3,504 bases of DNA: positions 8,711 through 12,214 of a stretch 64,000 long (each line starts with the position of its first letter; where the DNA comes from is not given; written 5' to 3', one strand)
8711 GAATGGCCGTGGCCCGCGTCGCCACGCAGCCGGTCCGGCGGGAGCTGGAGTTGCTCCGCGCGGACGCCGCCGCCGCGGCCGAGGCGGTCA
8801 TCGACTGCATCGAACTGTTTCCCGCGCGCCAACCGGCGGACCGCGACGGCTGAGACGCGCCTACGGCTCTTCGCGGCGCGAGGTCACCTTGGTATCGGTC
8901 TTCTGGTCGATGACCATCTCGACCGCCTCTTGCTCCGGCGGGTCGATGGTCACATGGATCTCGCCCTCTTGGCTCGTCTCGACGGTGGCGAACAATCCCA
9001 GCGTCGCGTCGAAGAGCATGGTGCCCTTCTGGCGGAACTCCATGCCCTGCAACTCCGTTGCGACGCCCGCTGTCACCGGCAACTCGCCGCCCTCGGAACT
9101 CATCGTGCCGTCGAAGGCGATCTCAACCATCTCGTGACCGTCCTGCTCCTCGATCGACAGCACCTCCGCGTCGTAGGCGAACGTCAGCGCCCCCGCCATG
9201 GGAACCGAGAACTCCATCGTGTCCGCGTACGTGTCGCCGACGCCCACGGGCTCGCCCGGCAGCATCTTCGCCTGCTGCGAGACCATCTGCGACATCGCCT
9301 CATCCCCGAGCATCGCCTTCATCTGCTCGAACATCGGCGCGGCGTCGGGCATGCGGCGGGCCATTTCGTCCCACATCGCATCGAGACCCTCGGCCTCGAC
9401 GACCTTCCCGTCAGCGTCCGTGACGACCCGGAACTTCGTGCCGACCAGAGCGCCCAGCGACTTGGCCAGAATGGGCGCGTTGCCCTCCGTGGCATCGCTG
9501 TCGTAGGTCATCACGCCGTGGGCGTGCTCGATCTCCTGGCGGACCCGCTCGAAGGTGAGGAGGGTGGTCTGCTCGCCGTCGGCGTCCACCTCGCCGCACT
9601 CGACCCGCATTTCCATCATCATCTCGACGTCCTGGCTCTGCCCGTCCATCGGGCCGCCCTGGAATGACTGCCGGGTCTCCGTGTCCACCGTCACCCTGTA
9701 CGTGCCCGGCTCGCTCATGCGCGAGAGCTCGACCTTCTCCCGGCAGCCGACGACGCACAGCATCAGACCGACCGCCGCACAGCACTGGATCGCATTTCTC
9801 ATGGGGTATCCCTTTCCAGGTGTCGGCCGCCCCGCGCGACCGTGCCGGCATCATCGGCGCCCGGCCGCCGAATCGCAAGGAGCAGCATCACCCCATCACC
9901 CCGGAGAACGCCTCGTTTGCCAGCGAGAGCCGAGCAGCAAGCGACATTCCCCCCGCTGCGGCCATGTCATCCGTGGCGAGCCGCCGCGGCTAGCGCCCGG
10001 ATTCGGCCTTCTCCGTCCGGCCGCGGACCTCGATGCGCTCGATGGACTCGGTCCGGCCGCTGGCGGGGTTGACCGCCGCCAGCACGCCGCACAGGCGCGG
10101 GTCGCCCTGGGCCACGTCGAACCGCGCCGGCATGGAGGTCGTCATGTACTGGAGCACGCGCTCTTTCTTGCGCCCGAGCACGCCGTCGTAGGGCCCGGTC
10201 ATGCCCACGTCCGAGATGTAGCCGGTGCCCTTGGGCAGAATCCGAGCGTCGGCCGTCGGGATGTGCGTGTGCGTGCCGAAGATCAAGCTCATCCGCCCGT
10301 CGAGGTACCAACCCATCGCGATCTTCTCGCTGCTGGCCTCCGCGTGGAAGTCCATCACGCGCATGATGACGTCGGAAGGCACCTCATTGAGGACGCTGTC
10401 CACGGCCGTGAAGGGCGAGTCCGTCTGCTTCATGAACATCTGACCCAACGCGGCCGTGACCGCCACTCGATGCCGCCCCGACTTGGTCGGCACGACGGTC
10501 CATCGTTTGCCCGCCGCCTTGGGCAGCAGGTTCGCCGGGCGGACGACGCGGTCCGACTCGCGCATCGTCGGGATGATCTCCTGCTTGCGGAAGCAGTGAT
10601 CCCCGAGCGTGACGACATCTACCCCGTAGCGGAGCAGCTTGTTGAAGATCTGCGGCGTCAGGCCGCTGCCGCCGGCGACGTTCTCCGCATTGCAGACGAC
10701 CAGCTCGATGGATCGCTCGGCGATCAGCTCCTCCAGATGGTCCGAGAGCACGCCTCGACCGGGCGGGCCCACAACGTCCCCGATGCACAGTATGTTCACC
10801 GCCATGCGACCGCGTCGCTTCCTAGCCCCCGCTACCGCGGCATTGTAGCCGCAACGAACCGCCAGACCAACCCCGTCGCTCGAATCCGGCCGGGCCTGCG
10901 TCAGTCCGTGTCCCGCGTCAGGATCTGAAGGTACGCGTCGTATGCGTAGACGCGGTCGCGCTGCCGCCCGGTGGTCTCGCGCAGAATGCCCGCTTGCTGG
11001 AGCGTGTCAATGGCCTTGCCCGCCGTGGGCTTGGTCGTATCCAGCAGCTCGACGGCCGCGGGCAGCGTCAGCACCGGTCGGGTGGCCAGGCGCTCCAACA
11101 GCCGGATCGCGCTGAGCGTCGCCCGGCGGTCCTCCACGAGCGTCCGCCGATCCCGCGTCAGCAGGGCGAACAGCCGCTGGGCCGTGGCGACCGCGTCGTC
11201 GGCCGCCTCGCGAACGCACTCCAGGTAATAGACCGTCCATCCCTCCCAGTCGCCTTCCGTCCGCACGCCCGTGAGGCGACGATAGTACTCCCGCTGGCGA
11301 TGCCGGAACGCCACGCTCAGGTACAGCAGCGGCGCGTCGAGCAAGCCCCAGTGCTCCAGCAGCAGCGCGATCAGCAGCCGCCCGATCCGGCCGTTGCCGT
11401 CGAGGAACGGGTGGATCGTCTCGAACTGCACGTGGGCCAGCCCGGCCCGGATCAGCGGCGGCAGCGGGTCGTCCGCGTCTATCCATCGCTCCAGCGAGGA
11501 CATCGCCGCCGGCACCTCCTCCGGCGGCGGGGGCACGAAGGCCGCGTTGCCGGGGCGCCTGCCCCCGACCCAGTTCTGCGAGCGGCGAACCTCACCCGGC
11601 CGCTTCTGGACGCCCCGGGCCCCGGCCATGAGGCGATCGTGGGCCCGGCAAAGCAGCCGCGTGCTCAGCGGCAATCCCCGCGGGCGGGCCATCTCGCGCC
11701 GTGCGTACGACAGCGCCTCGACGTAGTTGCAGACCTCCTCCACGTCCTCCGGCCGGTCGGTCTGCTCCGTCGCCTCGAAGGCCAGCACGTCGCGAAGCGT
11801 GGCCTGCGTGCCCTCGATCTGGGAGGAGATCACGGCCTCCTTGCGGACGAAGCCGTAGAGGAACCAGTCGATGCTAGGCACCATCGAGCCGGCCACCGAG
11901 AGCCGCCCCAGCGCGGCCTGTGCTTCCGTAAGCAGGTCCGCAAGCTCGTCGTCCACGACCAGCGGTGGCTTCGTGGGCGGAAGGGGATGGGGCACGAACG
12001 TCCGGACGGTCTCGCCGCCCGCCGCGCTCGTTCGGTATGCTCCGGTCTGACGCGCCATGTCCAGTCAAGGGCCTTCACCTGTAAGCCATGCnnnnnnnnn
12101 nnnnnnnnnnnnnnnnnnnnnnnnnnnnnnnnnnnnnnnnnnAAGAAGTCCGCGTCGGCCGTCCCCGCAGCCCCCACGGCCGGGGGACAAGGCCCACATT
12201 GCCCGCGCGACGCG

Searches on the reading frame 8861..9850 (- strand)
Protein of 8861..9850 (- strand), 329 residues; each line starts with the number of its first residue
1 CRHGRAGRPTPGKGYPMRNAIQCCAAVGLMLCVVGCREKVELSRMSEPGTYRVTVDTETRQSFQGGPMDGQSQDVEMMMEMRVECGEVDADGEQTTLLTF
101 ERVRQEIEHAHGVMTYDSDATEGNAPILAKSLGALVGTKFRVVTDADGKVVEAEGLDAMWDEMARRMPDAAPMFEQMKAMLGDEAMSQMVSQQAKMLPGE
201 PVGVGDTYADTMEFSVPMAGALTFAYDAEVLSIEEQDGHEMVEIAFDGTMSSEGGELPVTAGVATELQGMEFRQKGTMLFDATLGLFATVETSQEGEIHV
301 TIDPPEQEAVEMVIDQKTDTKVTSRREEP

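Call 33: search_protein_families(library=pfam, proteins=[window:8861-9850:-], max_evalue=0.0001)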
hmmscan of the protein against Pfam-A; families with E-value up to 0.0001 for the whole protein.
window:8861-9850:- (329 aa): 1 family
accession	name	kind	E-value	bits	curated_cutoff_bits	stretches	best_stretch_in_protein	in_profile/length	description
PF19777.4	DUF6263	-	3.3e-19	69.7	26.7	1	98-286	8-195/196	Family of unknown function (DUF6263)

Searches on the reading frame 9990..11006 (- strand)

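Call 33: search_protein_families(library=pfam, proteins=[window:9990-11006:-], max_evalue=0.0001)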
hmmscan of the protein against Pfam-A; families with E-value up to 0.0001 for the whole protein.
window:9990-11006:- (338 aa): 2 families
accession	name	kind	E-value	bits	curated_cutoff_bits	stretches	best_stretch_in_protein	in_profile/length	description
PF13277.11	YmdB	-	4.7e-94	314.8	27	1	73-325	1-253/253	YmdB-like protein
PF00149.33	Metallophos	-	3.2e-05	24.9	21.5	1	71-250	2-191/191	Calcineurin-like phosphoesterase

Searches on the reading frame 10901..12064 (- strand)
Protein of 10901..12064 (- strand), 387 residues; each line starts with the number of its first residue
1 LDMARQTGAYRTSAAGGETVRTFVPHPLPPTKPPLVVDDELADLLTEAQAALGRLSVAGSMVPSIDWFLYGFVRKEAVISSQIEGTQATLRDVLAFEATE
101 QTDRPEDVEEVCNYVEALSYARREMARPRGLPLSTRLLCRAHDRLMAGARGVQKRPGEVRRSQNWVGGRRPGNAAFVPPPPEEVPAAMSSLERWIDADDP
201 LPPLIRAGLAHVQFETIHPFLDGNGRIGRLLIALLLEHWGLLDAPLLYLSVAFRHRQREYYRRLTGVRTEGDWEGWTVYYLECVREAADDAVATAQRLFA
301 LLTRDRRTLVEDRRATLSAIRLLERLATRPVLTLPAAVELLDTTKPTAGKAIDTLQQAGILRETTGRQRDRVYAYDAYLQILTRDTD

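Call 33: search_protein_families(library=pfam, proteins=[window:10901-12064:-], max_evalue=0.0001)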
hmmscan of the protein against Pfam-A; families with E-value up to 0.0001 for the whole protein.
window:10901-12064:- (387 aa): 2 families
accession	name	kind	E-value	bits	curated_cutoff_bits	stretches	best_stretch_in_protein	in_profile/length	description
PF13784.11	Fic_N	-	1.1e-25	89.8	26.7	1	43-121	2-80/82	Fic/DOC family N-terminal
PF02661.23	Fic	-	1.3e-22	80.8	24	1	132-236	1-93/93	Fic/DOC family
